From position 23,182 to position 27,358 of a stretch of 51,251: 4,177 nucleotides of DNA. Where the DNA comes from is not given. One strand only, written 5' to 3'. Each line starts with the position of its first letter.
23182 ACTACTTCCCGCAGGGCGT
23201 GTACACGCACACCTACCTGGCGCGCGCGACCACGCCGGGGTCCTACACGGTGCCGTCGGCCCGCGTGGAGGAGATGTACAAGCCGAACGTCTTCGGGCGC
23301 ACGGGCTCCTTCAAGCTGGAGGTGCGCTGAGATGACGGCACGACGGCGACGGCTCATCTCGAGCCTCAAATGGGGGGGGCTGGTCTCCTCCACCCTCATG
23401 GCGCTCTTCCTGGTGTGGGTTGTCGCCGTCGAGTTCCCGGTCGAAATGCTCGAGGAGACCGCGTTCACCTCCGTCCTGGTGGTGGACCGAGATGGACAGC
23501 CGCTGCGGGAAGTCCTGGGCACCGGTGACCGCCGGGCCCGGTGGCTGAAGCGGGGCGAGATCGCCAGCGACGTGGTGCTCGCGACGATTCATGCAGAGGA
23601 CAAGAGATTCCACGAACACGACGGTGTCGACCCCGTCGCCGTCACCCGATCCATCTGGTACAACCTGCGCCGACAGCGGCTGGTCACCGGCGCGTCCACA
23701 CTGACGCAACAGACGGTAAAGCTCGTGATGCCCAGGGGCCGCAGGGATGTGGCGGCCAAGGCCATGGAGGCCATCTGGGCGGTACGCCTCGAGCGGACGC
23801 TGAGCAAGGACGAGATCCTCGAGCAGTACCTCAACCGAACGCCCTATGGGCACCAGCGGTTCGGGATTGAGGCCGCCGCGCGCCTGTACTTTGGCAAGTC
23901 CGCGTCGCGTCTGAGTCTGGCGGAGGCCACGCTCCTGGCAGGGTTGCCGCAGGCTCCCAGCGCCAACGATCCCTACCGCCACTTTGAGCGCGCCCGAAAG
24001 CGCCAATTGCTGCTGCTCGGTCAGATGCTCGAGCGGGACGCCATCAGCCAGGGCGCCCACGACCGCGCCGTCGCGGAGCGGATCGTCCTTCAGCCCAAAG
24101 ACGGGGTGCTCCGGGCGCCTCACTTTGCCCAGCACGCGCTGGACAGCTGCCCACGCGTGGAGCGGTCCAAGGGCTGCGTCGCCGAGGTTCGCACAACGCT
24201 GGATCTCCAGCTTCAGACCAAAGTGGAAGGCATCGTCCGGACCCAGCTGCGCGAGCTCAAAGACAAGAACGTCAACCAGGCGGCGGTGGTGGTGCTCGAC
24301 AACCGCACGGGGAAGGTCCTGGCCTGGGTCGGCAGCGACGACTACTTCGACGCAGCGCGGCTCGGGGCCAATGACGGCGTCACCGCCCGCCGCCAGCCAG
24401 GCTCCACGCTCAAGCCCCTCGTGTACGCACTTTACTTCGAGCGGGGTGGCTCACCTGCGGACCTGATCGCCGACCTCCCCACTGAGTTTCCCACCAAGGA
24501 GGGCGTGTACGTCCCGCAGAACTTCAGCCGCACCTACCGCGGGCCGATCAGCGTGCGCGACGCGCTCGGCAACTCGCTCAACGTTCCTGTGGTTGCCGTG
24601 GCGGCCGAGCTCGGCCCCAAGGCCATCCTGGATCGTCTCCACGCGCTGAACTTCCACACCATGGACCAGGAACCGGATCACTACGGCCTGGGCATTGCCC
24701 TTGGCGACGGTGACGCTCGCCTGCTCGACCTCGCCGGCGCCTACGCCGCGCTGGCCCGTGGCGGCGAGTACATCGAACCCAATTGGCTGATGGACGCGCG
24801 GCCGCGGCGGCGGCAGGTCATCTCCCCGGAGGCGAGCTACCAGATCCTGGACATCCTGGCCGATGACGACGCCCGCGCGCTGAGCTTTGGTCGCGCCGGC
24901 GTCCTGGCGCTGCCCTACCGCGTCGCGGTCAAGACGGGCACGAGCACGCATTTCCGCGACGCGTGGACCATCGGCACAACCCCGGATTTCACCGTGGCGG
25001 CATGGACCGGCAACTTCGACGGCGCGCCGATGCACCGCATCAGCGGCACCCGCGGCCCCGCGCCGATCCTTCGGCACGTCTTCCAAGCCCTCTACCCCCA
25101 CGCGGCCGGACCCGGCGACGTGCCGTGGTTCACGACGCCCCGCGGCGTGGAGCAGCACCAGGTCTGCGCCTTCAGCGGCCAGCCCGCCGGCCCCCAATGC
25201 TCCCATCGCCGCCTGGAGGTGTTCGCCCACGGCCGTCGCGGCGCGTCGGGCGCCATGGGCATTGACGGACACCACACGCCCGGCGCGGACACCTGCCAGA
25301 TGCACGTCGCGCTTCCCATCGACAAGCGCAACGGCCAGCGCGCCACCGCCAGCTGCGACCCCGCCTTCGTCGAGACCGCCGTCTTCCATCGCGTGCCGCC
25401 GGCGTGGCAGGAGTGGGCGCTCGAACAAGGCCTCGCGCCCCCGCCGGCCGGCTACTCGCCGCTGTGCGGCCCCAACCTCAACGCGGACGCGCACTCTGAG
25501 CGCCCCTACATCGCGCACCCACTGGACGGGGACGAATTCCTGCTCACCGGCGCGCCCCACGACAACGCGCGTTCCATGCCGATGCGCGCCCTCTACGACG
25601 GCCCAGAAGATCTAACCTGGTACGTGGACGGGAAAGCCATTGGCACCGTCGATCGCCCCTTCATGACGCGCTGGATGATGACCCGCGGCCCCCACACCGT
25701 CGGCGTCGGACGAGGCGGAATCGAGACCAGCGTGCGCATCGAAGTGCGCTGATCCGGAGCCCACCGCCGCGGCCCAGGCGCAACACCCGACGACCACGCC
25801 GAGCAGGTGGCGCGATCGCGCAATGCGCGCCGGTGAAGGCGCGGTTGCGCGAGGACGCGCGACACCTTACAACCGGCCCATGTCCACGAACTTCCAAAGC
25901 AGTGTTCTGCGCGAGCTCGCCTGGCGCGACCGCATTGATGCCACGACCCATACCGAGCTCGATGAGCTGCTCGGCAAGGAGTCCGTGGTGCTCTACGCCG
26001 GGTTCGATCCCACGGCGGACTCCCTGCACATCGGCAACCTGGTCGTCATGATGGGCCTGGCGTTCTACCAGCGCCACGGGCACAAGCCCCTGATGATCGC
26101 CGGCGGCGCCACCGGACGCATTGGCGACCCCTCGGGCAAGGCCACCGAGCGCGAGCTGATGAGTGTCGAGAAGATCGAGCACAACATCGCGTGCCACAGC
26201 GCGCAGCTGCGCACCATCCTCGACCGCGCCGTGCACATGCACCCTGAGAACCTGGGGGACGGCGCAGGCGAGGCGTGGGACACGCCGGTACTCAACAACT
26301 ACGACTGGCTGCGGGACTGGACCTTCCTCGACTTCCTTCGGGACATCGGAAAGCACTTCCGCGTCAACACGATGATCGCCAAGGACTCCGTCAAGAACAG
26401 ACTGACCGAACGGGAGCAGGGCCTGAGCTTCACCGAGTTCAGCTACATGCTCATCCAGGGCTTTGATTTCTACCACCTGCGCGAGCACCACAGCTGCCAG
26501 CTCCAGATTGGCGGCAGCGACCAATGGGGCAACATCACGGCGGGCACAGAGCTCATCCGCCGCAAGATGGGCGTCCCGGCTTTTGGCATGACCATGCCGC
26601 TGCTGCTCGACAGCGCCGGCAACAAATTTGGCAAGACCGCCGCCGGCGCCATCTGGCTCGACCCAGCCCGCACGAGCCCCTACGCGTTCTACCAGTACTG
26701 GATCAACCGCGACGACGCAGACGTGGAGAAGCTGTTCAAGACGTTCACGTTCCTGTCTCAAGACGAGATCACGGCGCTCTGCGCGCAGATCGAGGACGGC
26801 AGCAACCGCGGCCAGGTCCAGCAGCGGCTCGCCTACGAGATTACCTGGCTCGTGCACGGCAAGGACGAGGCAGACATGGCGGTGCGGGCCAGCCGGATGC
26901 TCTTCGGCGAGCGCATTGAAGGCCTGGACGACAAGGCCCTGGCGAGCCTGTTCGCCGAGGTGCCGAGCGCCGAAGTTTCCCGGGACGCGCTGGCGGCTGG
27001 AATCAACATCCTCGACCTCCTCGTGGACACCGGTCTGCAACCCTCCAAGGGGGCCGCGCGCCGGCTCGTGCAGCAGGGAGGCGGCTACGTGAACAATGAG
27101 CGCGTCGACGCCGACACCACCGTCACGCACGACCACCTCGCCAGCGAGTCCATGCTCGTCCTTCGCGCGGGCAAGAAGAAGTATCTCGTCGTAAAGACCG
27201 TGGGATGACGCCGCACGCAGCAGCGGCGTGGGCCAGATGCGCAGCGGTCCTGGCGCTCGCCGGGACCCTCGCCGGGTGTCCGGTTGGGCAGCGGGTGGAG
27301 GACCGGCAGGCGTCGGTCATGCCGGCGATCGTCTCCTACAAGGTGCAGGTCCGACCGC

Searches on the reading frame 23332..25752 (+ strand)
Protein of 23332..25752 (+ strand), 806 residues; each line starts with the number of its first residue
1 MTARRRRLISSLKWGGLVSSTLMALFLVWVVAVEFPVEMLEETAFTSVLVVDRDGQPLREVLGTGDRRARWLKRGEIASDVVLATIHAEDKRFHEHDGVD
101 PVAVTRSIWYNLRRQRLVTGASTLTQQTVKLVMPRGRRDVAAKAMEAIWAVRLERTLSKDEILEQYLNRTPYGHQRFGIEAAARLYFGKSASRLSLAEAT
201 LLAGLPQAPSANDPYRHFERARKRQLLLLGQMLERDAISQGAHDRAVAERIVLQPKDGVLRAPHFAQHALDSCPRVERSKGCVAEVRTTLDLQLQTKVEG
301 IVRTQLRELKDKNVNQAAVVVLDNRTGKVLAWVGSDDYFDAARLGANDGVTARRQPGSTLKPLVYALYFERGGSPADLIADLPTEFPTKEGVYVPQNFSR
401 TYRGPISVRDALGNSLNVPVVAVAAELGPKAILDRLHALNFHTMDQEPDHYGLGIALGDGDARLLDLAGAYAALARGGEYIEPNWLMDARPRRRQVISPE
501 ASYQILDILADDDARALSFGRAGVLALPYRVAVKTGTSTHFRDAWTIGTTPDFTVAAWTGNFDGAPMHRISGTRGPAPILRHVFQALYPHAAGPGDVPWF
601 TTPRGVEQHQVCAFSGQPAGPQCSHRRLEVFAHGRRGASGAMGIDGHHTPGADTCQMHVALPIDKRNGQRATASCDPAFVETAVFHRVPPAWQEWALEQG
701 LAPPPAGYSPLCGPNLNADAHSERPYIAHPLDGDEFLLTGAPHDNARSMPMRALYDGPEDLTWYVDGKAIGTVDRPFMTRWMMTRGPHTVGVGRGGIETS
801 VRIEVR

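Call 58: search_protein_families(library=pfam, proteins=[window:23332-25752:+], max_evalue=0.00001)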
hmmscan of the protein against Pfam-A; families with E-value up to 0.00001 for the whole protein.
window:23332-25752:+ (806 aa): 3 families
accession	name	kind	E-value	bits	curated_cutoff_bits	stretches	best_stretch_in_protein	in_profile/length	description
PF00912.28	Transgly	-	2.5e-55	187.1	27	1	55-232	2-177/178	Transglycosylase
PF00905.27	Transpeptidase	-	6.1e-24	85.2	22.1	1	318-563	2-279/299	Penicillin binding protein transpeptidase domain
PF06832.18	BiPBP_C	-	2.3e-07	31.1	26.8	1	718-802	5-89/90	Penicillin-Binding Protein C-terminus Family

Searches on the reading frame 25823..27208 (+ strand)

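Call 58: search_protein_families(library=pfam, proteins=[window:25823-27208:+], max_evalue=0.00001)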
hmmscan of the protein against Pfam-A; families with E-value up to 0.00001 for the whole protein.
window:25823-27208:+ (461 aa): 2 families
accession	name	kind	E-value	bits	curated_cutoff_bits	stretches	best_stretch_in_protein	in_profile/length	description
PF00579.31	tRNA-synt_1b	-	7.8e-76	255.6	21.1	1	53-361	4-291/292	tRNA synthetases class I (W and Y)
PF22421.1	SYY_C-terminal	-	1.5e-15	57.2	27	1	374-457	3-83/83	Tyrosine--tRNA ligase SYY-like C-terminal domain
